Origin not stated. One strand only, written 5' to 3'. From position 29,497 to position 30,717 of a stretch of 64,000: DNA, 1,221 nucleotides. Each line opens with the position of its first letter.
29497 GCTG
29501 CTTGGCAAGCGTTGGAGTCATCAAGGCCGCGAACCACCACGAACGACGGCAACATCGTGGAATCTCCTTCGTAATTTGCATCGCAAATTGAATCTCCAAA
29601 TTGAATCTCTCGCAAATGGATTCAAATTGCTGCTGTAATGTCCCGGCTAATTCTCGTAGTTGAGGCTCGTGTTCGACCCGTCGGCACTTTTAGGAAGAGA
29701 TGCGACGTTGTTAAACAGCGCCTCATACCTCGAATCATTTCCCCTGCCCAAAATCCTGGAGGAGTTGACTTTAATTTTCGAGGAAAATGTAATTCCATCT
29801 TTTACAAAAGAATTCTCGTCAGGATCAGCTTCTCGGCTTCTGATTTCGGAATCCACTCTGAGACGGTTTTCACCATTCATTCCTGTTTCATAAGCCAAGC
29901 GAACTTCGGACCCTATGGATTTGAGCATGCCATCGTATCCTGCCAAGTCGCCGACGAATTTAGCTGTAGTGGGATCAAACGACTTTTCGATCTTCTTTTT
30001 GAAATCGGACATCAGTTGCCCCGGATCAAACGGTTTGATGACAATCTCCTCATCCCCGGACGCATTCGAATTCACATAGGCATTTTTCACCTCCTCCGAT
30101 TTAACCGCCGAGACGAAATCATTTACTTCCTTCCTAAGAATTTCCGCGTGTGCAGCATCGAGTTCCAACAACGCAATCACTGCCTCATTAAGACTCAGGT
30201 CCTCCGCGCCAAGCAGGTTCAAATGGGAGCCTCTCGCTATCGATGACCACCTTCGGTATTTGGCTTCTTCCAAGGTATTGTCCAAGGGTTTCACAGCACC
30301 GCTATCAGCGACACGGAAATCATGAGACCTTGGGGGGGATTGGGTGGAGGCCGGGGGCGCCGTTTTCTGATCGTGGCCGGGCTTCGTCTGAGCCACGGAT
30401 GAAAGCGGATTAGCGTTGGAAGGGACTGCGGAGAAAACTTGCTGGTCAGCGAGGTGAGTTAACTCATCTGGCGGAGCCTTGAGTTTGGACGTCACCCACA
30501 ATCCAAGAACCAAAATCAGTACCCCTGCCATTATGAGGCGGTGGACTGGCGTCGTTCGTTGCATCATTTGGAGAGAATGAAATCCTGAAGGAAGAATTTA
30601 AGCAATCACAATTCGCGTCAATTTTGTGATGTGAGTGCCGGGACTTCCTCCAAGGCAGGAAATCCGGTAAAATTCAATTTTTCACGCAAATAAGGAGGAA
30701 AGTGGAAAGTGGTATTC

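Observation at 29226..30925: Low-GC 1.27-kb insertion bracketed by ~215-bp direct repeats that duplicate the U32 promoter and 5' end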

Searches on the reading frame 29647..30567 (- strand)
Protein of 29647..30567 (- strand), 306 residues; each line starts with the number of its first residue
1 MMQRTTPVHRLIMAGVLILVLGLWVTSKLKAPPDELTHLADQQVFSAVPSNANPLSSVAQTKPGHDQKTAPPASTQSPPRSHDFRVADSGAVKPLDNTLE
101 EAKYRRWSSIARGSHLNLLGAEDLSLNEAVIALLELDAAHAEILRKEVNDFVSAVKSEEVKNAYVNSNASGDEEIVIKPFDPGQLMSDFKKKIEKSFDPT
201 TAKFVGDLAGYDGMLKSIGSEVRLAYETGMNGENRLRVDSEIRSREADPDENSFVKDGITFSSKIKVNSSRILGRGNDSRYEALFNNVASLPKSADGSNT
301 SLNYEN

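Call 6: search_protein_families(library=pfam, proteins=[window:29647-30567:-], max_evalue=0.01)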
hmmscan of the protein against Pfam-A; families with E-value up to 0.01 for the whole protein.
window:29647-30567:- (306 aa): 0 families

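Call 10: find_encoding_contigs(protein=window:29647-30567:-, flank=8000, max_places=10)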
Protein window:29647-30567:- (306 aa): 1 contig read that carries it; 1 place shown.
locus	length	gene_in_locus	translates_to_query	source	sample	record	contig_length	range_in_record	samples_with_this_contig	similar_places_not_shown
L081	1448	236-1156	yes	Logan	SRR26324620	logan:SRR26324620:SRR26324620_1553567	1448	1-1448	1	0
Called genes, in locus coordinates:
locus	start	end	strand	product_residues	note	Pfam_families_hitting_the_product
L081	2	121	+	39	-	?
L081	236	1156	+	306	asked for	-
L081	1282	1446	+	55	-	?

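Call 11: find_homologous_proteins(query=window:29647-30567:-, max_evalue=0.001)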
Query window:29647-30567:- (306 aa): 4 proteins with E <= 0.001 among 1991 candidates.
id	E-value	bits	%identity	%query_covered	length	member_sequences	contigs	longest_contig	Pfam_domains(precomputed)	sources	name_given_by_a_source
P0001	8.6e-187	638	100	96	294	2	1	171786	-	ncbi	-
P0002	4.0e-123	429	84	77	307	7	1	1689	-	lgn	-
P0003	9.6e-58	214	63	56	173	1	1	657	-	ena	-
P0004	9.9e-24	103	36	71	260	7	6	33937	-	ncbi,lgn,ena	-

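Call 12: find_encoding_contigs(protein=P0002, flank=8000, max_places=10)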
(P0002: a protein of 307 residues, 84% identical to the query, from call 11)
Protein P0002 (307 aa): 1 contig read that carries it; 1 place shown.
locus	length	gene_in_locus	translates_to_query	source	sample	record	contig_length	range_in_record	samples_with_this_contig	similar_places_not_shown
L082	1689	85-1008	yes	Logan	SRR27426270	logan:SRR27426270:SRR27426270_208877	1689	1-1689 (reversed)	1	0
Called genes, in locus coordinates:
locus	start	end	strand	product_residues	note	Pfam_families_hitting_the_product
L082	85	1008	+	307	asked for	-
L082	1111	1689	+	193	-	?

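Call 13: find_encoding_contigs(protein=P0004, flank=8000, max_places=10)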
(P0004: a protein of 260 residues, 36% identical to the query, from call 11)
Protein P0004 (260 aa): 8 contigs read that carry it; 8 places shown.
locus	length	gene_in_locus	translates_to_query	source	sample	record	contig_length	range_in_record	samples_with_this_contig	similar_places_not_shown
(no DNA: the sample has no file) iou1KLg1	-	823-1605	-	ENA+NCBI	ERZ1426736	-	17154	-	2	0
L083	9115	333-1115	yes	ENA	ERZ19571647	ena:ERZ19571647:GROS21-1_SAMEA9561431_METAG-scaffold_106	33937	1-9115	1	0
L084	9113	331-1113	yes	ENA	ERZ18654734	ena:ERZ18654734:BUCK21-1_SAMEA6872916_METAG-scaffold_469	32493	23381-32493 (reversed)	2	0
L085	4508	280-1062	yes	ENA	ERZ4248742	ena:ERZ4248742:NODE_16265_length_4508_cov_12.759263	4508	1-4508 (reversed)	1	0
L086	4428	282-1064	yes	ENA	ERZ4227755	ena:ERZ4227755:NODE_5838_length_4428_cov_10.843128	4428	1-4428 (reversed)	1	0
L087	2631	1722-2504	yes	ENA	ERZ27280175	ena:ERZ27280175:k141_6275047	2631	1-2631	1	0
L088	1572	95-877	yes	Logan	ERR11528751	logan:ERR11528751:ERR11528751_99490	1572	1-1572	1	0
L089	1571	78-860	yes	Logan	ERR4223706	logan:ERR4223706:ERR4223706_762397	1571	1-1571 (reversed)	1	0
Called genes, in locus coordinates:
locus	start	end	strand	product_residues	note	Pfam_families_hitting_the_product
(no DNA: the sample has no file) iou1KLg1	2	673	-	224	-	?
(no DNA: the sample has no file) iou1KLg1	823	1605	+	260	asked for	-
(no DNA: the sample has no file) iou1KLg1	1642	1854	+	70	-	-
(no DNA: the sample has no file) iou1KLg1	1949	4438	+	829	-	PF01136:Peptidase_U32, PF12392:DUF3656, PF01136:Peptidase_U32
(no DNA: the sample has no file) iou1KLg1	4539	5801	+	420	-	PF00083:Sugar_tr, PF07690:MFS_1, PF00083:Sugar_tr (weak), PF07690:MFS_1 (weak)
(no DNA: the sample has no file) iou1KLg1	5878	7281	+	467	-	PF13378:MR_MLE_C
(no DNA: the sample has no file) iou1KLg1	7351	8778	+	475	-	PF00884:Sulfatase, PF01663:Phosphodiest (weak), PF16347:SGSH_C, PF14707:Sulfatase_C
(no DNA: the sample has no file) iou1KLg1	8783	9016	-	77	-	-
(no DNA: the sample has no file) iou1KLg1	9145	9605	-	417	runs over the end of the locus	PF00083:Sugar_tr (weak), PF07690:MFS_1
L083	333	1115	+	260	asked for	-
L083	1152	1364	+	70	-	-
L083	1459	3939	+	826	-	PF01136:Peptidase_U32, PF12392:DUF3656, PF01136:Peptidase_U32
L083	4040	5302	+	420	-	PF00083:Sugar_tr, PF07690:MFS_1, PF00083:Sugar_tr (weak), PF07690:MFS_1 (weak)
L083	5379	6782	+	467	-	PF13378:MR_MLE_C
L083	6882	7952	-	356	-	-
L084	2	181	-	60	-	?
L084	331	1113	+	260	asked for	-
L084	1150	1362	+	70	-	-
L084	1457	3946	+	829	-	PF01136:Peptidase_U32, PF12392:DUF3656, PF01136:Peptidase_U32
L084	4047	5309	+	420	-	PF00083:Sugar_tr, PF07690:MFS_1, PF00083:Sugar_tr (weak), PF07690:MFS_1 (weak)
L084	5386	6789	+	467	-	PF13378:MR_MLE_C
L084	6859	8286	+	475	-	PF00884:Sulfatase, PF01663:Phosphodiest (weak), PF16347:SGSH_C, PF14707:Sulfatase_C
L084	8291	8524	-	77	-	-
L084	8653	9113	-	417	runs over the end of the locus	PF00083:Sugar_tr (weak), PF07690:MFS_1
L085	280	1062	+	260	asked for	-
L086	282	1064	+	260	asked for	-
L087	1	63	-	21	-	?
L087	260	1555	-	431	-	-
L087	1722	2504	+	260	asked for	-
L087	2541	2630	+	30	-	?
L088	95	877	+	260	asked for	-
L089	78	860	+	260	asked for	-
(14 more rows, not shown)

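Call 14: find_encoding_contigs(protein=P0001, flank=10000, max_places=10)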
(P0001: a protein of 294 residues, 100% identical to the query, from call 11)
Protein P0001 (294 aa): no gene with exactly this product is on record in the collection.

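Call 23: search_protein_families(library=pfam, proteins=[L087:260-1573:-, L084:2-181:-, L084:1150-1362:+, L082:1111-1689:+], max_evalue=0.01)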
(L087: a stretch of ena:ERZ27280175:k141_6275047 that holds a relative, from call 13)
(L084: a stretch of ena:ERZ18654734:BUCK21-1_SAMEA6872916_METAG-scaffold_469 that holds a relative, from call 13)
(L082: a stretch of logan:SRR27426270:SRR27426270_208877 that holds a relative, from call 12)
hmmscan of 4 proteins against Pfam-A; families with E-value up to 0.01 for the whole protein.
L087:260-1573:- (437 aa): 0 families

L084:2-181:- (60 aa): 0 families

L084:1150-1362:+ (70 aa): 0 families

L082:1111-1689:+ (193 aa): 1 family
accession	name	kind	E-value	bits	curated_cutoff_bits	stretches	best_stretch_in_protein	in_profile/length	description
PF01755.23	Glyco_transf_25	-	4.1e-08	33.8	24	1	24-69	65-110/199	Glycosyltransferase family 25 (LPS biosynthesis protein)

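Call 33: search_protein_families(library=pfam, proteins=[L087:260-1573:-, L084:2-181:-], max_evalue=10)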
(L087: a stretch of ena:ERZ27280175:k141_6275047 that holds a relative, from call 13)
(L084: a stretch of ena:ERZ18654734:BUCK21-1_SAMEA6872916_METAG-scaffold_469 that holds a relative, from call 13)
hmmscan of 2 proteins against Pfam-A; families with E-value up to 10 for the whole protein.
L087:260-1573:- (437 aa): 1 family
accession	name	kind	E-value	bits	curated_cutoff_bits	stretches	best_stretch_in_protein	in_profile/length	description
PF13683.12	rve_3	-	0.096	12.9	26.5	1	262-300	3-39/67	Integrase core domain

L084:2-181:- (60 aa): 2 families
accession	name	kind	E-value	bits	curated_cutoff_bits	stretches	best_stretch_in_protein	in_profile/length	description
PF01797.21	Y1_Tnp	-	0.075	13.6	23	1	17-60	7-50/121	Transposase IS200 like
PF04542.20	Sigma70_r2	-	0.16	12.3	24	1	13-47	6-40/71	Sigma-70 region 2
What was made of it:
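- The Y1 assignment is weak (E 0.075 on a 60-aa fragment, call 33).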

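Call 44: search_protein_families(library=padloc, proteins=[window:29647-30567:-, L084:331-1113:+], max_evalue=1)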
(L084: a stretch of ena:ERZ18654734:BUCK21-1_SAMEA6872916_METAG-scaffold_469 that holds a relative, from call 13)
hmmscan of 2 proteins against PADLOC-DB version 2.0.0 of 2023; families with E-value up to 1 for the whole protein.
window:29647-30567:- (306 aa): 0 families

L084:331-1113:+ (260 aa): 0 families

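Call 51: search_protein_families(library=phrogs, proteins=[window:29647-30567:-, L084:331-1113:+, L087:260-1573:-], max_evalue=0.1)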
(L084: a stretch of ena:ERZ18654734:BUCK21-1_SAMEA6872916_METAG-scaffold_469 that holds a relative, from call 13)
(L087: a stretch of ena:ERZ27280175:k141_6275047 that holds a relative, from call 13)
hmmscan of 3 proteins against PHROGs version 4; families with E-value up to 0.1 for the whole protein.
window:29647-30567:- (306 aa): 0 families

L084:331-1113:+ (260 aa): 0 families

L087:260-1573:- (437 aa): 0 families

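Call 52: search_protein_families(library=ncbifam, proteins=[window:29647-30567:-, L084:331-1113:+, L087:260-1573:-, L084:2-181:-], max_evalue=0.1)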
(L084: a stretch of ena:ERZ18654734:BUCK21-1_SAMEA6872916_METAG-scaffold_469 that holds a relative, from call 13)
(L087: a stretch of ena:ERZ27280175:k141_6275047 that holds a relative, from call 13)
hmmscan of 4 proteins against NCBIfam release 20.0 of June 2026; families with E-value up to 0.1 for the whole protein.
window:29647-30567:- (306 aa): 0 families

L084:331-1113:+ (260 aa): 1 family
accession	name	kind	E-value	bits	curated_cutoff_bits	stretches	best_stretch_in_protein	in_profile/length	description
NF009726.0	PRK13253.1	subfamily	0.078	13.2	65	0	146-190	13-57/98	citrate lyase subunit gamma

L087:260-1573:- (437 aa): 2 families
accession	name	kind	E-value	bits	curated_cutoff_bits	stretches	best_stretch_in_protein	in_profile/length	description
NF033577.2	transpos_IS481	equivalog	3.9e-05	23.3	224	1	214-292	168-246/284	IS481 family transposase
NF033516.0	transpos_IS3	equivalog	0.012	14.9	160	1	224-296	265-335/369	IS3 family transposase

L084:2-181:- (60 aa): 0 families
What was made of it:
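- On IS or transposon insertion: IS481-like and Y1-like genes occur only in L087 and L084, and there they lie outside the M-X unit (calls 33, 52).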

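Call 55: predict_structure(alignment_id=A3)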
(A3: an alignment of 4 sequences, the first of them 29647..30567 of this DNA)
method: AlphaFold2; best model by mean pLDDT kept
length: 306 residues; sequences in the alignment: 4
mean_pLDDT: 60.4   pTM: 0.52
mean pLDDT of the five models: 60.4, 56.7, 56.6, 51.6, 47.7
residues with pLDDT >= 90: 36; 70-90: 97; 50-70: 53; < 50: 120
segments of 3 or more residues with pLDDT < 50: 1-4, 30-97, 240-272, 274-277, 296-306
pLDDT, mean of each block of 10 residues (from residue 1): 54 70 60 36 30 28 25 31 28 51 85 77 76 91 94 87 79 78 88 93 88 68 69 61 36 34 33 51 73 57 28
secondary structure, 60 per line:
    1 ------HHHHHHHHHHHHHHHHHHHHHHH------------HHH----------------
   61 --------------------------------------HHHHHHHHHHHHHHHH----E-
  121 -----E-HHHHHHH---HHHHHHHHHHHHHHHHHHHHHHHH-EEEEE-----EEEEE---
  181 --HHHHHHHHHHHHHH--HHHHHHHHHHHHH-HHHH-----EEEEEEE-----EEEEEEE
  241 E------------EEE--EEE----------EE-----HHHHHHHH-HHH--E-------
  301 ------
elements in order: H7-29 H99-114 H128-134 H138-161 E163-167 E173-177 H183-196 H199-211 H213-216 E222-228 E234-241 E254-256 E259-261 H279-286
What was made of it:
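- Checked: It has an N-terminal transmembrane helix (model, call 55).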

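Call 59: fold_search(model_id=the predicted structure, library=pdb)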
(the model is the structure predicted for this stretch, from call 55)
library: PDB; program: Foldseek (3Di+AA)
matches with E <= 10: 236; with E <= 0.001: 0
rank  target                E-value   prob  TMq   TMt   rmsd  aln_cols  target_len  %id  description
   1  6obv_B                3.7e-01  0.16  0.12  0.13  13.7       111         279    9  Structural insights into dehydratase substrate selection for the borrelidin and fluvirucin polyketide synthases (released 2019-06-05)
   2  8iqi_C                6.3e-01  0.06  0.12  0.05  11.9       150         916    7  Structure of Full-Length AsfvPrimPol in Complex-Form (released 2023-07-26)
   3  8xsq_B                9.6e-01  0.06  0.13  0.10  12.6       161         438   16  Pseudomonas aeruginosa Histidinol dehydrogenase native structure without Zn+ (released 2025-01-15)
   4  8wvz_E                1.1e+00  0.04  0.10  0.05  11.4       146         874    5  Structure of ADP-Form AsfvPrimPol Hexamer (released 2024-10-30)
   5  4ffm                  1.4e+00  0.03  0.07  0.07  10.8        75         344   16  PylC in complex with L-lysine-Ne-D-ornithine (cocrystallized with L-lysine-Ne-D-ornithine) (released 2012-09-19)
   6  8iqh_D                1.4e+00  0.03  0.10  0.05  11.5       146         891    5  Structure of Full-Length AsfvPrimPol in Apo-Form (released 2023-07-26)
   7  9iwa_F                1.4e+00  0.07  0.15  0.07  11.3       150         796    7  Structure of apo AsfvPrimPol with dodecamer (released 2025-12-24)
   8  8iqh_I                1.5e+00  0.10  0.14  0.06   7.9       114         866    7  Structure of Full-Length AsfvPrimPol in Apo-Form (released 2023-07-26)
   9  8ww6_E                1.5e+00  0.07  0.15  0.08  11.1       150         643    7  Structure of ATP-rs-Form AsfvPrimPol Hexamer (released 2025-04-30)
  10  8wvz_A                1.5e+00  0.06  0.14  0.08  12.1       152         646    8  Structure of ADP-Form AsfvPrimPol Hexamer (released 2024-10-30)
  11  9iwa_A                1.5e+00  0.04  0.12  0.06  10.8       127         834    9  Structure of apo AsfvPrimPol with dodecamer (released 2025-12-24)
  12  4gic_B                1.6e+00  0.08  0.16  0.13  13.2       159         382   14  Crystal Structure Of a Putative Histidinol dehydrogenase (Target PSI-014034) from Methylococcus capsulatus (released 2012-08-22)
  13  9iwa_C                1.6e+00  0.07  0.15  0.07  11.1       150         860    7  Structure of apo AsfvPrimPol with dodecamer (released 2025-12-24)
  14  8ww7_I                1.6e+00  0.07  0.15  0.06  11.5       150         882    7  Structure of AMPPNP-Form AsfvPrimPol Dodecamer (released 2025-04-30)
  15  9dct_B                1.6e+00  0.02  0.10  0.12  19.5       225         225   12  Structure of the TelB-associated type VII secretion system chaperone SIR_0178 (released 2025-11-05)
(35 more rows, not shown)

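Call 67: search_protein_representatives(alignment_id=A3)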
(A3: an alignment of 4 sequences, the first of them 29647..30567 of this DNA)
Query: 4 sequences, 272 profile positions. Proteins with E-value up to 0.001 (for the whole library): 77; up to 1e-10: 53; up to 1e-30: 5. The best 77 are listed.
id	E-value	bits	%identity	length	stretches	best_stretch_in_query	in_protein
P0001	5.2e-139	478.6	-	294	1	12-272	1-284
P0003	1.8e-84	299.7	-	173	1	100-272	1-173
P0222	9.5e-61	221.9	-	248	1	12-268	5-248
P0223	6.5e-44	166.7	-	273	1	52-270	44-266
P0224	4.4e-31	124.6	-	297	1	70-269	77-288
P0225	3.6e-30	121.7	-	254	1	64-269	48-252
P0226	8.8e-30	120.4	-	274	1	75-271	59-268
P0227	2.2e-28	115.8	-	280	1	13-270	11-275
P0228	2.7e-28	115.5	-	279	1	43-269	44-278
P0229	8.2e-28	113.9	-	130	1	12-112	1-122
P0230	8.2e-26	107.4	-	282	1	58-270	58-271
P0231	4.4e-24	101.7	-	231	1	66-272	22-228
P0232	6.1e-24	101.2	-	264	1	49-269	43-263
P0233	8.8e-23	97.4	-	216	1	81-269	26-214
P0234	2.5e-22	95.9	-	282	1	64-268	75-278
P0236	3.7e-22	95.4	-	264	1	17-270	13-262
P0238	3.4e-21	92.2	-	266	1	11-269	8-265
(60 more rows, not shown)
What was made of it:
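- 29647..30567 (-): X: 306-aa membrane-anchored protein of an uncharacterised family. 4 clusters by word search (call 11) and 77 representatives by profile search (call 67).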

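Call 69: find_encoding_contigs(protein=P0223, flank=6000, max_places=5)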
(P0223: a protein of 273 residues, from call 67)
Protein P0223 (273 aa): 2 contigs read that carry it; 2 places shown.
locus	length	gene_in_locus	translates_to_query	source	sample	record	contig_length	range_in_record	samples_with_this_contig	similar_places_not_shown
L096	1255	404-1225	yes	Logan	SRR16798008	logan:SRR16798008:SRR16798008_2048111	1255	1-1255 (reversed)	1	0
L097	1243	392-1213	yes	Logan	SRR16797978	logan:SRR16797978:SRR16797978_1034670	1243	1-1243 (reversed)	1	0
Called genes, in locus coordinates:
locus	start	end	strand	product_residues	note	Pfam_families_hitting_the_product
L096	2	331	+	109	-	?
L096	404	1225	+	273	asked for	-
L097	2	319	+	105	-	?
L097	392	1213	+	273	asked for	-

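Call 71: list_cluster_members(proteins=[P0222, P0224, P0225, P0226, P0227, P0228, P0230, P0232, P0236, P0238])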
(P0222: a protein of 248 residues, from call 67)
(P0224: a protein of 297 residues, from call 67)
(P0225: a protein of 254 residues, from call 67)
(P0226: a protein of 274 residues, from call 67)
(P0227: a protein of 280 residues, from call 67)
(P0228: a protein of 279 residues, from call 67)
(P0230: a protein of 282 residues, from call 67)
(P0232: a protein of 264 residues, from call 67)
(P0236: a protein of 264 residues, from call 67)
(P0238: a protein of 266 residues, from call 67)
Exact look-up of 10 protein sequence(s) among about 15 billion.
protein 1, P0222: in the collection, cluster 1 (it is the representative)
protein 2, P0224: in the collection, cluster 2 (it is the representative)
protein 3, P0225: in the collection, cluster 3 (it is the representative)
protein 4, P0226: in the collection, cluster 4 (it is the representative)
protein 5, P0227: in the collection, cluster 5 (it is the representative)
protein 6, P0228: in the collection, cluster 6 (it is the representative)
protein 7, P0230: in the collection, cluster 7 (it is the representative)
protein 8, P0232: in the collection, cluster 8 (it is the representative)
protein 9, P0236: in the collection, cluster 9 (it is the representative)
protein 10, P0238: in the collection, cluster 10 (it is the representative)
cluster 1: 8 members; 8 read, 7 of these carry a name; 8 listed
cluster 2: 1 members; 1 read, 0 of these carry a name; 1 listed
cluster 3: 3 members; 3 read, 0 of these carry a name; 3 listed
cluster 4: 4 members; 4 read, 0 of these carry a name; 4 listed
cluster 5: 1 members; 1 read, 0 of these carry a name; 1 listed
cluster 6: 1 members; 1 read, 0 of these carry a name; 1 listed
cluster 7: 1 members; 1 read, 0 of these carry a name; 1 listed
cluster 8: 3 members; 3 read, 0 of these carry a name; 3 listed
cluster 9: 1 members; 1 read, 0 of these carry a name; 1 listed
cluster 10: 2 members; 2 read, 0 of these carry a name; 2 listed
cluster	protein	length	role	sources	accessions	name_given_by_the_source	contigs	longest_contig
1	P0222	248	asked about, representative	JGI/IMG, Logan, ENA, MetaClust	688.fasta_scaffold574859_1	hypothetical protein | \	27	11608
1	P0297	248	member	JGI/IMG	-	hypothetical protein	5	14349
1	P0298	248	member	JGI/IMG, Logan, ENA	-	hypothetical protein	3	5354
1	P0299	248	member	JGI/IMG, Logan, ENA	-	hypothetical protein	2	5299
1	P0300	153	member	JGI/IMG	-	hypothetical protein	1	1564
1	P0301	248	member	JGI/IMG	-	hypothetical protein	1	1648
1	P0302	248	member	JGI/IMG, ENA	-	hypothetical protein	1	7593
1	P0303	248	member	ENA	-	-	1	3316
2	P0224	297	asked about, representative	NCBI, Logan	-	-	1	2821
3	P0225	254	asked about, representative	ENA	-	-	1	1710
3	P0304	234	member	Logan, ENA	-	-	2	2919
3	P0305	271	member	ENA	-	-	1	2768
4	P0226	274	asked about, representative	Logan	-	-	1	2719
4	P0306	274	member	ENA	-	-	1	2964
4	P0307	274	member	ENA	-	-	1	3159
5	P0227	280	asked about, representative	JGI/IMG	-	-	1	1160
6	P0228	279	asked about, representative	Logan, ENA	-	-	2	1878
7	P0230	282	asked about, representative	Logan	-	-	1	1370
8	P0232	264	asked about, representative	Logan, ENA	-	-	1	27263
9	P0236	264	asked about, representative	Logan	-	-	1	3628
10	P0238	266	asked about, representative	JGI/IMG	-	-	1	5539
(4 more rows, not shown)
